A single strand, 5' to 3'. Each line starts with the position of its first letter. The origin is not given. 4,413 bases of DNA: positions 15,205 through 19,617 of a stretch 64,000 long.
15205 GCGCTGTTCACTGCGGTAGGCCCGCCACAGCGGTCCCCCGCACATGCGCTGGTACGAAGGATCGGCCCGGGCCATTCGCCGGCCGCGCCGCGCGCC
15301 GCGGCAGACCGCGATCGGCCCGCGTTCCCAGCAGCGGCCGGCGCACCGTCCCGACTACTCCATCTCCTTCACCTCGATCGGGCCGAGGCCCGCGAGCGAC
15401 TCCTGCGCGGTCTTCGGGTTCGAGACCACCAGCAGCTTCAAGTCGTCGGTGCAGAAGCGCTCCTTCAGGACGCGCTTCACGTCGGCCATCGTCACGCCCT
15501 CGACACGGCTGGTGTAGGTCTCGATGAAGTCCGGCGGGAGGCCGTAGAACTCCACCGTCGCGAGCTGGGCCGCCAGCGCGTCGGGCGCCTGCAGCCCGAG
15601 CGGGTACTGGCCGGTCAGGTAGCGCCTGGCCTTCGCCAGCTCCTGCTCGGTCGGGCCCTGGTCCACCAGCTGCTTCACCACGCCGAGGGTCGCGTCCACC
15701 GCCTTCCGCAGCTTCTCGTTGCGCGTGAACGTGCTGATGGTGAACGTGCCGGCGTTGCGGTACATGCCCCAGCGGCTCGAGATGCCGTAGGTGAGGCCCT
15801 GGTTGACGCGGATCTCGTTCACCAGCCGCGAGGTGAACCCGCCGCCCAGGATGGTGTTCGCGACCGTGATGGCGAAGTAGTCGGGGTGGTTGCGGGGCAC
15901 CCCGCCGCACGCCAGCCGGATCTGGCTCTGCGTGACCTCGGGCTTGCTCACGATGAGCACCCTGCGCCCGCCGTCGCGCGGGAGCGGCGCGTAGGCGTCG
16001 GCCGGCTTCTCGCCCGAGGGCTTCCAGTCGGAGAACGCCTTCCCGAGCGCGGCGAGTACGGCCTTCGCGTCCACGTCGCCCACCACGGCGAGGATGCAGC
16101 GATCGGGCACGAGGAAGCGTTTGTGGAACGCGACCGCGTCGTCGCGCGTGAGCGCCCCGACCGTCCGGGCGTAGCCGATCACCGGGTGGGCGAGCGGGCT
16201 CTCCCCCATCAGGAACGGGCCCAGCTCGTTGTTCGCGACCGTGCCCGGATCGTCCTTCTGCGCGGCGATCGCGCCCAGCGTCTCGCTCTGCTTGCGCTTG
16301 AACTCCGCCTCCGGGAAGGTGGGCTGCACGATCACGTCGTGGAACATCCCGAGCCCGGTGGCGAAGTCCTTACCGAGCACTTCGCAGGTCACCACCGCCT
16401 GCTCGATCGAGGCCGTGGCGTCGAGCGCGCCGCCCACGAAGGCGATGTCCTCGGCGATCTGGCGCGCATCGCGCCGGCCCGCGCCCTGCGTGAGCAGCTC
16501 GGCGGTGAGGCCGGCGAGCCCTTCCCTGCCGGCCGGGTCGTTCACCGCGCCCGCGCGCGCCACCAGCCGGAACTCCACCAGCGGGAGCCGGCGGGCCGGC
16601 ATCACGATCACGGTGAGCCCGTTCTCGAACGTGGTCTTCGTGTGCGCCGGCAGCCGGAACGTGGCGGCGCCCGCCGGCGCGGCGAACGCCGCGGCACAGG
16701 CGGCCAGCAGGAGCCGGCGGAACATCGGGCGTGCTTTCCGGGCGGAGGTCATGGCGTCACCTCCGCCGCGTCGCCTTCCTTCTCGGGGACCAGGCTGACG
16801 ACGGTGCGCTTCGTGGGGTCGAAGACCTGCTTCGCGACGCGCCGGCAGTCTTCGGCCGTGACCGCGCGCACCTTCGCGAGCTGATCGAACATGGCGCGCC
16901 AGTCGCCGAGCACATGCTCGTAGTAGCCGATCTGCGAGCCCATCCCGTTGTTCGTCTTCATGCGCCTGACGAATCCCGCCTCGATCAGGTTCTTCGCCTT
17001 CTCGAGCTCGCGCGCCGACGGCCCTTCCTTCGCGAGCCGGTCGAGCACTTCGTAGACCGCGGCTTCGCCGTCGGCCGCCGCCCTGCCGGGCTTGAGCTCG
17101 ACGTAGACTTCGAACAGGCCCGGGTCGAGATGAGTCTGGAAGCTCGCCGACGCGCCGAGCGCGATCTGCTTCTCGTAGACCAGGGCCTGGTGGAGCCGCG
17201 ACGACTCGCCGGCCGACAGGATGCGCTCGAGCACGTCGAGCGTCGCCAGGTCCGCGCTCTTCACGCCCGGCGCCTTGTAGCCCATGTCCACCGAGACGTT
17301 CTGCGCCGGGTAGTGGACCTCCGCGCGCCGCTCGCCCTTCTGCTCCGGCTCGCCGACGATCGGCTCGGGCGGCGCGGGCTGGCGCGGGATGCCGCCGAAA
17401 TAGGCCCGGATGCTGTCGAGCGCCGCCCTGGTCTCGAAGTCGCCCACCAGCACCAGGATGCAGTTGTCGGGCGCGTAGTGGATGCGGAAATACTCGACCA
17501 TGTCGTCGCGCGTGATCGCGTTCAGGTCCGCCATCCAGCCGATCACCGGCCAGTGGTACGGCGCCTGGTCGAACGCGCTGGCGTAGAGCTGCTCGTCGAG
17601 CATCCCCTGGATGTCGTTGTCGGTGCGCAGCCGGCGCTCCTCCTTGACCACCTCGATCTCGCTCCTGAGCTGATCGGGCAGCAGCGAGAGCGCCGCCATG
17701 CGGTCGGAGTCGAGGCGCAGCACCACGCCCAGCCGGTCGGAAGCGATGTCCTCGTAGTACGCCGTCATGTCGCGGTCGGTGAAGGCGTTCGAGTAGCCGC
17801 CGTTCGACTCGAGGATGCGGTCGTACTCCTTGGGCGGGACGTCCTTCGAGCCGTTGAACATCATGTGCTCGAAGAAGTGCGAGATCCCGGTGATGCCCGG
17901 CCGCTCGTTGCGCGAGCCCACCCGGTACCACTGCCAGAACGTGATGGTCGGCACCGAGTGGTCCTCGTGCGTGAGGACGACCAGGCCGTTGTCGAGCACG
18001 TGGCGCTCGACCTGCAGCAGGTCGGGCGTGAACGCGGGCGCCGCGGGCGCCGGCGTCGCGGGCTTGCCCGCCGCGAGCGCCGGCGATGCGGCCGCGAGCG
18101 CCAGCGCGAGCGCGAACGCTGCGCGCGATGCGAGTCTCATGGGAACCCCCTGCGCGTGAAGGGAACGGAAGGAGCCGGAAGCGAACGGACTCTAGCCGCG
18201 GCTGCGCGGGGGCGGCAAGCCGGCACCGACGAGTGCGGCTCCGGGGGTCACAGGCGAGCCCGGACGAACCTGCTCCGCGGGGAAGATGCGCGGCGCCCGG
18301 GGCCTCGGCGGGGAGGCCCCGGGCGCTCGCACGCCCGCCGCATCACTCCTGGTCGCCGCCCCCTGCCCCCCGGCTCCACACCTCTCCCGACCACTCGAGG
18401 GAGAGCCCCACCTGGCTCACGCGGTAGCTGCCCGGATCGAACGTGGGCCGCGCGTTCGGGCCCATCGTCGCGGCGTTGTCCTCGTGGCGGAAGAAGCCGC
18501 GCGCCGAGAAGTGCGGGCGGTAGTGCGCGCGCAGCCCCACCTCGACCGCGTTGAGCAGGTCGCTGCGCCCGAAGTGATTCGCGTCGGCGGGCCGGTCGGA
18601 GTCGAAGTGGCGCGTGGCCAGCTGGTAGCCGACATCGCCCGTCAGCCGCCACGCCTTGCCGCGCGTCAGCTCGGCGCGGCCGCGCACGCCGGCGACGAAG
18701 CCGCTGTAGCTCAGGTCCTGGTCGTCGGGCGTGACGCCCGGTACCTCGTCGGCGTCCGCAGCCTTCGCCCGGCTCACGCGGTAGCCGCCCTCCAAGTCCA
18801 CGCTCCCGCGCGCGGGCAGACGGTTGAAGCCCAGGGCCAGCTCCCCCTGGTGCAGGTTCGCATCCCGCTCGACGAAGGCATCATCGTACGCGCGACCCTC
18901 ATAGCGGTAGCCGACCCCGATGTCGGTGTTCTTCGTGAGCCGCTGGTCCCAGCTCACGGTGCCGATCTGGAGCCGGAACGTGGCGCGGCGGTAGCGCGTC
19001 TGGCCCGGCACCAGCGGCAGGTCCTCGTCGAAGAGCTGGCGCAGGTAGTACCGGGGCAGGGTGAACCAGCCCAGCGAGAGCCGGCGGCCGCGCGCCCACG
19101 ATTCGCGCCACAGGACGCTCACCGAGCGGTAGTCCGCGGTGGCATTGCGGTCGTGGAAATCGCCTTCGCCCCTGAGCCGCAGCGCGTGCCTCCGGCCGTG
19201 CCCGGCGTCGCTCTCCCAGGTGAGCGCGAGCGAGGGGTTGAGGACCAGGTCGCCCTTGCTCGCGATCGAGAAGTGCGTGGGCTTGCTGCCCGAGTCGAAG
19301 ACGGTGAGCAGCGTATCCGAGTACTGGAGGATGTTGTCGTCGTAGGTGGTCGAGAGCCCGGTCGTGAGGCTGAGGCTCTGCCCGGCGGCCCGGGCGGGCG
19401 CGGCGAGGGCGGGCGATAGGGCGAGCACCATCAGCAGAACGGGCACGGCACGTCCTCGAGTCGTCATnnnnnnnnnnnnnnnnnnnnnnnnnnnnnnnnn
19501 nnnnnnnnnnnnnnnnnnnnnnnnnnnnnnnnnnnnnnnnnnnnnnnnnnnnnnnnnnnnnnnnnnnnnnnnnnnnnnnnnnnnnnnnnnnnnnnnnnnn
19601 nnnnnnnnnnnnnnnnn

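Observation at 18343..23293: Poly-gamma-glutamate-type synthetase operon without CapA, translationally coupled to three uncharacterised envelope proteins including an outer-membrane barrel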

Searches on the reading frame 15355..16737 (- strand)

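Call 26: search_protein_families(library=pfam, proteins=[window:15355-16737:-], max_evalue=0.001)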
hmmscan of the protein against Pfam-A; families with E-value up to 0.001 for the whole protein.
window:15355-16737:- (460 aa): 2 families
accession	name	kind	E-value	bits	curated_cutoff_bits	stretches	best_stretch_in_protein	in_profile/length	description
PF05193.26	Peptidase_M16_C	-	6.1e-40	137.5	23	1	196-373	2-180/181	Peptidase M16 inactive domain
PF00675.25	Peptidase_M16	-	8.3e-13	48.9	22.3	1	55-184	14-143/149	Insulinase (Peptidase family M16)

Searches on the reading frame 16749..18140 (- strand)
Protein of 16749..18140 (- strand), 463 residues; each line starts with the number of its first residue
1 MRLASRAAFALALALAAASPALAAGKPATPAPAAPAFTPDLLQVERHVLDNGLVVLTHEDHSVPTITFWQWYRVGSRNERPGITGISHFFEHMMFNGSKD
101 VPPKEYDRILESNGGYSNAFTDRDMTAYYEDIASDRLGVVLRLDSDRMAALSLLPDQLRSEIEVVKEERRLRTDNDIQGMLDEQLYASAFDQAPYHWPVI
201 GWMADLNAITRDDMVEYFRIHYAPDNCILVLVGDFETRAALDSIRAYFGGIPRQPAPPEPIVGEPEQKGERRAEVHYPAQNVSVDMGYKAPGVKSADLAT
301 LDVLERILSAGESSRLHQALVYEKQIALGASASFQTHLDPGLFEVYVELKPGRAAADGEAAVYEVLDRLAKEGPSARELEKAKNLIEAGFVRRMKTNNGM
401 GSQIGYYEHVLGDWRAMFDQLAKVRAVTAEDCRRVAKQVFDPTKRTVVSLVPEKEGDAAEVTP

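Call 26: search_protein_families(library=pfam, proteins=[window:16749-18140:-], max_evalue=0.001)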
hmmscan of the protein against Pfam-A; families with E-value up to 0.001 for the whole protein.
window:16749-18140:- (463 aa): 2 families
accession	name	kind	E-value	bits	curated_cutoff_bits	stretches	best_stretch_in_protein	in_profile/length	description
PF05193.26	Peptidase_M16_C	-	4.2e-34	118.4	23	1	209-384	2-179/181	Peptidase M16 inactive domain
PF00675.25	Peptidase_M16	-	1.8e-25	90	22.3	1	54-198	1-144/149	Insulinase (Peptidase family M16)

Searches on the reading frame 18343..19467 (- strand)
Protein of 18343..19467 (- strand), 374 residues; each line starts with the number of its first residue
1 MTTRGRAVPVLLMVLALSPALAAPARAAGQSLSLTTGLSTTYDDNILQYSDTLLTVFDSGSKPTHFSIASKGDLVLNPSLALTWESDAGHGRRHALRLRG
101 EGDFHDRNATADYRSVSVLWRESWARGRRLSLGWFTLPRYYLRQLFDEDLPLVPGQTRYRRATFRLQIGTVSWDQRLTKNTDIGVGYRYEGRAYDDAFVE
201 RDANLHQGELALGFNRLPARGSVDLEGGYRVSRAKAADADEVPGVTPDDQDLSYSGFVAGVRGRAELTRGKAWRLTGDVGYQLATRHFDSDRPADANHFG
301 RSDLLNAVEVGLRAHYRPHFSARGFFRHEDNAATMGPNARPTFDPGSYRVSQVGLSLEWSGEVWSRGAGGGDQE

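Call 4: search_protein_families(library=ncbifam, proteins=[window:18343-19467:-], max_evalue=0.01)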
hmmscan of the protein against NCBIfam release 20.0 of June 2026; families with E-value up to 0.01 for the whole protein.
window:18343-19467:- (374 aa): 0 families

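Call 5: search_protein_families(library=pfam, proteins=[window:18343-19467:-], max_evalue=0.1)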
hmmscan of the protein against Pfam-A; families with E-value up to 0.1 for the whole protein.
window:18343-19467:- (374 aa): 1 family
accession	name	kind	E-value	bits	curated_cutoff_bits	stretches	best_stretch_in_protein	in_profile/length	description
PF13505.12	OMP_b-brl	-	0.0041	17.8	28.7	1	200-355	39-169/175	Outer membrane protein beta-barrel domain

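Call 6: find_homologous_proteins(query=window:18343-19467:-)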
Query window:18343-19467:- (374 aa): 76 proteins with E <= 0.001 among 8000 candidates.
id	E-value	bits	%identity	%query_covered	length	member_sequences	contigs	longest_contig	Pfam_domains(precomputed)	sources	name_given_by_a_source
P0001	1.5e-245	832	100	98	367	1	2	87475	-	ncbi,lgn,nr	ncbi:MAG: hypothetical protein HZC42_13940 [Candidatus Eisenbacteria bacterium]|nr:hypothetical prot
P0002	4.7e-143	495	63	91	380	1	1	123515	PF13505.13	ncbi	-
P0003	3.1e-141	489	61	98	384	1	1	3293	PF13505.13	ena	-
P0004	9.8e-139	481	61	94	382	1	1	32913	-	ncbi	-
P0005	1.4e-131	457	56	98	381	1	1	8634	-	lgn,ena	-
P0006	2.8e-127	443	55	98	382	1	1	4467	-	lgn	-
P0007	7.9e-126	438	57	93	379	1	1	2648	PF13505.13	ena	-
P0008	5.8e-125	435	57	94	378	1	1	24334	-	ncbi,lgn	-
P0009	2.6e-122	427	56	98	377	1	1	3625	-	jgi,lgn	jgi:hypothetical protein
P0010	3.0e-122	426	58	92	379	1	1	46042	-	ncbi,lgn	-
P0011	4.1e-122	426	56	95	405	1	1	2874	-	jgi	jgi:hypothetical protein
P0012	1.8e-121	424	58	92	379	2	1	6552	-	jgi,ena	-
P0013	3.2e-120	420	56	98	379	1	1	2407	-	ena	-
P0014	5.9e-120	419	56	92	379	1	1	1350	-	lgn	-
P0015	8.6e-120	418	57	90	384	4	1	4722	-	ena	-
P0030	3.8e-112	393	54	90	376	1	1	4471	PF13505.13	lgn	-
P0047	1.2e-104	369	50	99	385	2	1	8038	PF13505.13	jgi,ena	-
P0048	7.5e-104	366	49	98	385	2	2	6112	PF13505.13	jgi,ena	-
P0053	1.4e-101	358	49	92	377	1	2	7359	PF13505.13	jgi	jgi:hypothetical protein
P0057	9.6e-96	339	49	97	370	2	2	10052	PF13505.13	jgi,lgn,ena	jgi:hypothetical protein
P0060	7.4e-94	333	48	97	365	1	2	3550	PF13505.13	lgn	-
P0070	6.3e-88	314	46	96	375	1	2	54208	-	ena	-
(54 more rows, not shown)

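Call 9: find_encoding_contigs(protein=P0002, flank=10000, max_places=2)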
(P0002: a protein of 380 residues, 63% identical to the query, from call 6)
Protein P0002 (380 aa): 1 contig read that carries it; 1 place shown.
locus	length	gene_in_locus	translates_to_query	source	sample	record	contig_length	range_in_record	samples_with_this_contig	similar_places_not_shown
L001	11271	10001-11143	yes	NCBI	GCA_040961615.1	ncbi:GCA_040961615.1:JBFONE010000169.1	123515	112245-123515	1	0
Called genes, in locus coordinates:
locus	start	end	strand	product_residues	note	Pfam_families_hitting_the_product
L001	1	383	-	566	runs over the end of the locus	PF00528:BPD_transp_1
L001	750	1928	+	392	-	-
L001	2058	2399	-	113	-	PF00472:RF-1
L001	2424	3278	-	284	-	PF13560:HTH_31, PF01381:HTH_3, PF12844:HTH_19 (weak)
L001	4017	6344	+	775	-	PF02012:BNR (faint), PF25852:DUF6242_C (faint), PF14870:PSII_BNR (weak), PF15902:Sortilin-Vps10 (weak)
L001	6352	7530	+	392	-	PF08245:Mur_ligase_M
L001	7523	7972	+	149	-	PF14102:Caps_synth_CapC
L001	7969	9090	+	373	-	-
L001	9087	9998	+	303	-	-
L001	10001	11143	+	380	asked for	PF13505:OMP_b-brl (weak)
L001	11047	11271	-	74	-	?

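Call 10: find_encoding_contigs(protein=P0070, flank=10000, max_places=2)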
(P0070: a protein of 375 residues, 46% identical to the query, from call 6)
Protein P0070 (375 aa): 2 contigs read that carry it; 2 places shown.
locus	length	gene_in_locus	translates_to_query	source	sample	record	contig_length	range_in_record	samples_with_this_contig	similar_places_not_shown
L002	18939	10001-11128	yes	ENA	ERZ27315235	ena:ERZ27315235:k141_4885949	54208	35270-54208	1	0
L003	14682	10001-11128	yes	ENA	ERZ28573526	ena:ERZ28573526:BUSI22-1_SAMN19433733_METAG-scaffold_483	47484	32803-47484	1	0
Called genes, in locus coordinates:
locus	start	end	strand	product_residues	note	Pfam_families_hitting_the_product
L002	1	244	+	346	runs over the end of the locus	PF12849:PBP_like_2, PF01547:SBP_bac_1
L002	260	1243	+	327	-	PF00528:BPD_transp_1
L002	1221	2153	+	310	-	PF00528:BPD_transp_1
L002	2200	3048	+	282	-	PF02463:SMC_N (faint), PF20703:nSTAND1 (faint), PF00005:ABC_tran, PF13304:AAA_21 (weak)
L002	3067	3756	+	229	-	PF01895:PhoU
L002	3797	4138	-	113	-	PF00472:RF-1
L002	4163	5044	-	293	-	PF13560:HTH_31, PF01381:HTH_3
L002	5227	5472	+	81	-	-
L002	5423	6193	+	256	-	PF20208:ARPP-1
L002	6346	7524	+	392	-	PF08245:Mur_ligase_M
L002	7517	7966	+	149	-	PF14102:Caps_synth_CapC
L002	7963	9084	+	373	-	-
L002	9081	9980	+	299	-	-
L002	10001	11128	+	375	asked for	-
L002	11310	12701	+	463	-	PF00675:Peptidase_M16, PF05193:Peptidase_M16_C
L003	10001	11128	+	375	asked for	-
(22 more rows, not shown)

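Call 27: predict_structure(alignment_id=A1)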
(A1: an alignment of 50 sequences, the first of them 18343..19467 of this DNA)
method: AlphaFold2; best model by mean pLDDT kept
length: 374 residues; sequences in the alignment: 50
mean_pLDDT: 89.3   pTM: 0.83
mean pLDDT of the five models: 89.3, 89.0, 88.4, 87.1, 86.7
residues with pLDDT >= 90: 256; 70-90: 76; 50-70: 23; < 50: 19
segments of 3 or more residues with pLDDT < 50: 1-5, 17-25, 370-374
pLDDT, mean of each block of 10 residues (from residue 1): 50 58 59 98 95 93 88 97 94 96 95 97 96 97 87 85 96 97 98 91 96 95 98 79 70 94 97 97 95 81 98 95 98 90 90 98 82 42
secondary structure, 60 per line:
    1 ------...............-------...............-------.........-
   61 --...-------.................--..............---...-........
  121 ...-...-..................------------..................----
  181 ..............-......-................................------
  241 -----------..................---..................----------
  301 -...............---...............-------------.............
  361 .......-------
elements in order: H7-21 E29-43 H51-59 E73-89 E92-105 E113-123 E129-146 E159-176 E181-194 H196-201 E203-217 E221-234 E252-269 E273-290 E302-316 E320-334 E348-367

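Call 51: search_protein_families(library=pfam, proteins=[L001:4017-6344:+], max_evalue=0.001)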
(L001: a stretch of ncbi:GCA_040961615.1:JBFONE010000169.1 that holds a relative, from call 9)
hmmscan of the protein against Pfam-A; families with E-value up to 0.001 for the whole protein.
L001:4017-6344:+ (775 aa): 4 families
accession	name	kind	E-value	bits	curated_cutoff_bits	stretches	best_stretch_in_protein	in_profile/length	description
PF15902.12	Sortilin-Vps10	-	3.3e-26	92.5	33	2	126-206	3-86/446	Sortilin, neurotensin receptor 3,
PF02012.26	BNR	-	2.6e-17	60.4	27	0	127-138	1-12/12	BNR/Asp-box repeat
PF14870.12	PSII_BNR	-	6.2e-09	36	27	1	120-402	34-271/303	Photosynthesis system II assembly factor YCF48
PF19755.4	DUF6242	-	0.00079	19.8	29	0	431-537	120-217/217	Domain of unknown function (DUF6242)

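Call 66: find_related_loci(query=A6, collection=metagenome_contigs, flank=7000)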
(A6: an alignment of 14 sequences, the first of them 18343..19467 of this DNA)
Query A6 (374 aa) in metagenome_contigs; peptide patterns used: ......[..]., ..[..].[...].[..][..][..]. (x = any residue, [..] = any of these).
346 stretches matched a pattern; 177 encode a relative of the query (tblastn E <= 1e-3); the best 80 are kept; 80 distinct loci.
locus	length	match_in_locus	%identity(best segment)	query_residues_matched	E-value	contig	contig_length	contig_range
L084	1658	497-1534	57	14-364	2e-131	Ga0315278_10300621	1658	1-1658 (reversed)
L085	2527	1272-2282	56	29-365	6e-118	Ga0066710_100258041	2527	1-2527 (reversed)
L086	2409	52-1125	52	1-364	3e-116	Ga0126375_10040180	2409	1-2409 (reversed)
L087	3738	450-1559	50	5-374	1e-106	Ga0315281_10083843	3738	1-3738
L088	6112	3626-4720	49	7-374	2e-102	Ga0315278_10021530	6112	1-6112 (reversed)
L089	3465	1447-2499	49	24-374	5e-104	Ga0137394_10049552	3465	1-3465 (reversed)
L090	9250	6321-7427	48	2-372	9e-101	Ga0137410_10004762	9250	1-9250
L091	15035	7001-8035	48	29-374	2e-99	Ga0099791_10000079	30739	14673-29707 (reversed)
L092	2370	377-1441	48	20-374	8e-104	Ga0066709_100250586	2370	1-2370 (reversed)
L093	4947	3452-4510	49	28-374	2e-99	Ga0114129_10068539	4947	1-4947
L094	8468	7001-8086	48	13-374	5e-97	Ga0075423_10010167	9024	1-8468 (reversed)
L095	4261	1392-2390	47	29-364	1e-94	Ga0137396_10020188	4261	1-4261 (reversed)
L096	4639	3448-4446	47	29-364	2e-94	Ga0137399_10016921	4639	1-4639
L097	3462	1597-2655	45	10-364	1e-93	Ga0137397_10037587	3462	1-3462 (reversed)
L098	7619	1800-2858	47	12-364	2e-92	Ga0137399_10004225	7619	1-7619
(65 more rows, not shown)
